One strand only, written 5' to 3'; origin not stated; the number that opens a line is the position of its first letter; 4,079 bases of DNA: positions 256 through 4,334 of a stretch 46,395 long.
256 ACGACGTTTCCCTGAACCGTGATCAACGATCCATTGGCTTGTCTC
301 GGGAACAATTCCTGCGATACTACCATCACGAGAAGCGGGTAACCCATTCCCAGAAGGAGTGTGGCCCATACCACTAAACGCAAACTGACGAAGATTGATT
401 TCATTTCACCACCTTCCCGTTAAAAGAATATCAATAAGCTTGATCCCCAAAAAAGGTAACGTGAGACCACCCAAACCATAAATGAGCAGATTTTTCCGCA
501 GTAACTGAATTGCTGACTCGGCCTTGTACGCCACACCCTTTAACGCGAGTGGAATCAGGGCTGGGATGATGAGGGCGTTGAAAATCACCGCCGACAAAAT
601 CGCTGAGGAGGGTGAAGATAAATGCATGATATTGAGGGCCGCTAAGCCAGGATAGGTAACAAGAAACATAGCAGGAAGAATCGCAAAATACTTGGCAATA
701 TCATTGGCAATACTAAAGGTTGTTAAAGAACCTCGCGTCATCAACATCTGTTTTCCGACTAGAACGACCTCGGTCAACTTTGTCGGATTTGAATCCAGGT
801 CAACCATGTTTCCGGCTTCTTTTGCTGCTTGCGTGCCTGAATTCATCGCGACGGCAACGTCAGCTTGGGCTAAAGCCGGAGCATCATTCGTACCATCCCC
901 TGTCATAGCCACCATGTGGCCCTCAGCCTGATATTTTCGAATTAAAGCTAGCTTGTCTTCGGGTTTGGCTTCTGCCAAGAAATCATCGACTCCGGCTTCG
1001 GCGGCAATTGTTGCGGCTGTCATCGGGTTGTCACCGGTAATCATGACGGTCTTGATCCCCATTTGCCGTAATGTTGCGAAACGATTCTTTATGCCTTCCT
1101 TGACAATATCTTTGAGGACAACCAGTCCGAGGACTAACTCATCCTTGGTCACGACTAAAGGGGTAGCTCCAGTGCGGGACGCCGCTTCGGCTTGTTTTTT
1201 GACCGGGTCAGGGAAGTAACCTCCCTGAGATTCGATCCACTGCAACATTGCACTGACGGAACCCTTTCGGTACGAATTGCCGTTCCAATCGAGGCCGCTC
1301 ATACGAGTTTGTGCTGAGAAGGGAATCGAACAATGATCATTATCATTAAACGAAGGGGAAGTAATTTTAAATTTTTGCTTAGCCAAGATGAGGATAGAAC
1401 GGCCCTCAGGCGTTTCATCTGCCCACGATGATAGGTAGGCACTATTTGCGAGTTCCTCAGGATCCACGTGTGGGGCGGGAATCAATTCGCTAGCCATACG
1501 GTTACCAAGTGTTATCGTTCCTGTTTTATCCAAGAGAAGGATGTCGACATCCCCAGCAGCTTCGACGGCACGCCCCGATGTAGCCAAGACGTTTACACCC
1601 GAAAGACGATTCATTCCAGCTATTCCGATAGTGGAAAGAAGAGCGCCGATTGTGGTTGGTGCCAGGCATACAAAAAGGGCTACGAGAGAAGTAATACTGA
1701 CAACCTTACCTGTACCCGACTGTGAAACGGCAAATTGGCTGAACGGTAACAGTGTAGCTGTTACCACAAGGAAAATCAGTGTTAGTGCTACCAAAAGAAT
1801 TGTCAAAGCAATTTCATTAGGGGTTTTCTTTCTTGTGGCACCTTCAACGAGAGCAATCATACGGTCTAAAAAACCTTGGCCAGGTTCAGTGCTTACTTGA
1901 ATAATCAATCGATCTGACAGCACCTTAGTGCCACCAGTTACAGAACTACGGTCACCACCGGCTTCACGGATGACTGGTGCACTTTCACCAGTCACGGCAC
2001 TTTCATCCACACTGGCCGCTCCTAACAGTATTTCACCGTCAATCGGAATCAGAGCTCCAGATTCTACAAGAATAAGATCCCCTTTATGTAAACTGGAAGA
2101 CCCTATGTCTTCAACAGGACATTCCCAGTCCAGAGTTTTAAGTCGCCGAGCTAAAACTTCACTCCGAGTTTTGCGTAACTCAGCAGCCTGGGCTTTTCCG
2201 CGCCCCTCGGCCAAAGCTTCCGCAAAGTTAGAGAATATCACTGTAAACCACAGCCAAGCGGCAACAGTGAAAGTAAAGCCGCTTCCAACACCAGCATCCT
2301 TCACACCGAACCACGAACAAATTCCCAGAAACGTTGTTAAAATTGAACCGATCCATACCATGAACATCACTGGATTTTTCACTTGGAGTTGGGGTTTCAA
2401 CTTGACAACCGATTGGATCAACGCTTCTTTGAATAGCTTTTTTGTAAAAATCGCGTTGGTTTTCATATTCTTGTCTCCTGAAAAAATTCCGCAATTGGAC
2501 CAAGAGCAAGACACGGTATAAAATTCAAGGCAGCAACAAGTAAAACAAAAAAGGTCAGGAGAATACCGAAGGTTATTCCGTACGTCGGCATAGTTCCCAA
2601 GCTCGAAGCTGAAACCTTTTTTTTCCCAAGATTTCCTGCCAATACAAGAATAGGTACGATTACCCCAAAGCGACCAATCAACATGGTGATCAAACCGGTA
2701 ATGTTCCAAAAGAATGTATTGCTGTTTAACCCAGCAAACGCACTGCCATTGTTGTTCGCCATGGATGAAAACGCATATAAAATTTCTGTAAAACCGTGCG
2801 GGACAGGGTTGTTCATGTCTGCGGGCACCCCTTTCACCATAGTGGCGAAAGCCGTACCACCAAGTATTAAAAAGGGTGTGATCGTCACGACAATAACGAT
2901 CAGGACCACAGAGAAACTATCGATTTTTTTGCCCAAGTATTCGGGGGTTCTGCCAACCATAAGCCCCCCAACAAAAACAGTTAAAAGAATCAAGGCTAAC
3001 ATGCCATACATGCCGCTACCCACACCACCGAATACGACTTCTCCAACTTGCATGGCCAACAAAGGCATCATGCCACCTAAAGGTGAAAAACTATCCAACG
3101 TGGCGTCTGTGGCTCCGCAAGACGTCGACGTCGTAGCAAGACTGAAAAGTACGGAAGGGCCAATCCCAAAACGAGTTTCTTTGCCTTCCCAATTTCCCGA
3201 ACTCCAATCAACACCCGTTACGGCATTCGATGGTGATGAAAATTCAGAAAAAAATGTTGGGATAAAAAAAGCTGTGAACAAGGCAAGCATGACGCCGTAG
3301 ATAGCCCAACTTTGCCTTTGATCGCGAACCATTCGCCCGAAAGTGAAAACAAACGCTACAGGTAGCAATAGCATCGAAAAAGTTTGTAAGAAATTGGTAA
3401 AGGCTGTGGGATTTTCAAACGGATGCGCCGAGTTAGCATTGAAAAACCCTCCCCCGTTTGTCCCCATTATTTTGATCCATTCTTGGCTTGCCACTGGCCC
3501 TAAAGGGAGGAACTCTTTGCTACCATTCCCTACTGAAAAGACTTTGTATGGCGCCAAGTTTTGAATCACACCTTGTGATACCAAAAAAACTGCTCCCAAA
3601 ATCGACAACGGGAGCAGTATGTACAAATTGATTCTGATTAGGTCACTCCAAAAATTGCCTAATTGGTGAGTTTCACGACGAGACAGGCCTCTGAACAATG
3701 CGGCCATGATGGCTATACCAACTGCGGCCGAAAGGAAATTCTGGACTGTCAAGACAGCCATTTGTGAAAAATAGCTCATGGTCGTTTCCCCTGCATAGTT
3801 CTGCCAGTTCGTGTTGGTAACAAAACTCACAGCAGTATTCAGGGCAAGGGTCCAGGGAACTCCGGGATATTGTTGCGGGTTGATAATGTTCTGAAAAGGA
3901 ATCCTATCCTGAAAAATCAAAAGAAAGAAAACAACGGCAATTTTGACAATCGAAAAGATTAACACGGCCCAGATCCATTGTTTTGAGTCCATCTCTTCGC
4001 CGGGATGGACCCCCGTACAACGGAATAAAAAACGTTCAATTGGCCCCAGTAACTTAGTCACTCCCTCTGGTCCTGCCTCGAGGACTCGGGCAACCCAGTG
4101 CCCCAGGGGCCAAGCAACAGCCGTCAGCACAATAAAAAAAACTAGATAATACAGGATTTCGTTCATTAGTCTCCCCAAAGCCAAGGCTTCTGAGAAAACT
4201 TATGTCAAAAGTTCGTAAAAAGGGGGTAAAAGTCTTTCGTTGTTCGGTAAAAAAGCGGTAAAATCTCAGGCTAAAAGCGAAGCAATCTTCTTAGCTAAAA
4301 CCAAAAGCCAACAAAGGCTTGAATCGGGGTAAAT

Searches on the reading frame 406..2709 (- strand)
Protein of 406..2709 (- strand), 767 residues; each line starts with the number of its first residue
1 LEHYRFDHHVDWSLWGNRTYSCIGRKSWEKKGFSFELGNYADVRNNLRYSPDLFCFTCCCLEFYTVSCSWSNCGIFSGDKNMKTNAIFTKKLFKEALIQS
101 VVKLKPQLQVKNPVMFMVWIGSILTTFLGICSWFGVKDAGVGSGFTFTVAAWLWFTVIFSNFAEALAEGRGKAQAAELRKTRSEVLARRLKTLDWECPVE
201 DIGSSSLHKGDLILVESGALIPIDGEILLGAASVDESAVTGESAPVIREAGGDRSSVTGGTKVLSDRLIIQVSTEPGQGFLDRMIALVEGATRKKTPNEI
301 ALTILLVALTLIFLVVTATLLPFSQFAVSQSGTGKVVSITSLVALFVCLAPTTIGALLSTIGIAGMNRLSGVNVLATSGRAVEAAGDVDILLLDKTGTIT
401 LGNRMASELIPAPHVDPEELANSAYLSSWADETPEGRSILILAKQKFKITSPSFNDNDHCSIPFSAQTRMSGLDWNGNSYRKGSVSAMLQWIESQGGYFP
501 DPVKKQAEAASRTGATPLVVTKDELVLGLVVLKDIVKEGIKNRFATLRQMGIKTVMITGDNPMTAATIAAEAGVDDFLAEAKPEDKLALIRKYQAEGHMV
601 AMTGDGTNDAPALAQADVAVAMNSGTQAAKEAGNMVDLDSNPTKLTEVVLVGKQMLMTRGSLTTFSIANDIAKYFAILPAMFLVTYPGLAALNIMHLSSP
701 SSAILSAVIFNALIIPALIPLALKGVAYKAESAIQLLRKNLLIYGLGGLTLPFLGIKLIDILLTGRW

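Call 49: search_protein_families(library=pfam, proteins=[window:406-2709:-], max_evalue=0.00001)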
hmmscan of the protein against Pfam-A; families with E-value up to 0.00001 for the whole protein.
window:406-2709:- (767 aa): 2 families
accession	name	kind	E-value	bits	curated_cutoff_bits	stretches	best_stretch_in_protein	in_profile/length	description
PF00122.25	E1-E2_ATPase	-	4.2e-27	95.3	28.1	1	199-370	15-179/181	E1-E2 ATPase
PF00702.32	Hydrolase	-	2.6e-25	90.4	26.4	1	389-617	2-191/191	haloacid dehalogenase-like hydrolase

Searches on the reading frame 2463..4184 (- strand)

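Call 49: search_protein_families(library=pfam, proteins=[window:2463-4184:-], max_evalue=0.00001)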
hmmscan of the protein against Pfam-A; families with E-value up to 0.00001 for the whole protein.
window:2463-4184:- (573 aa): 1 family
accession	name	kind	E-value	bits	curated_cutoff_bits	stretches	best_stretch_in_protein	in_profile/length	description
PF03814.21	KdpA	-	2e-218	726.5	22.6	1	15-568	2-548/548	Potassium-transporting ATPase A subunit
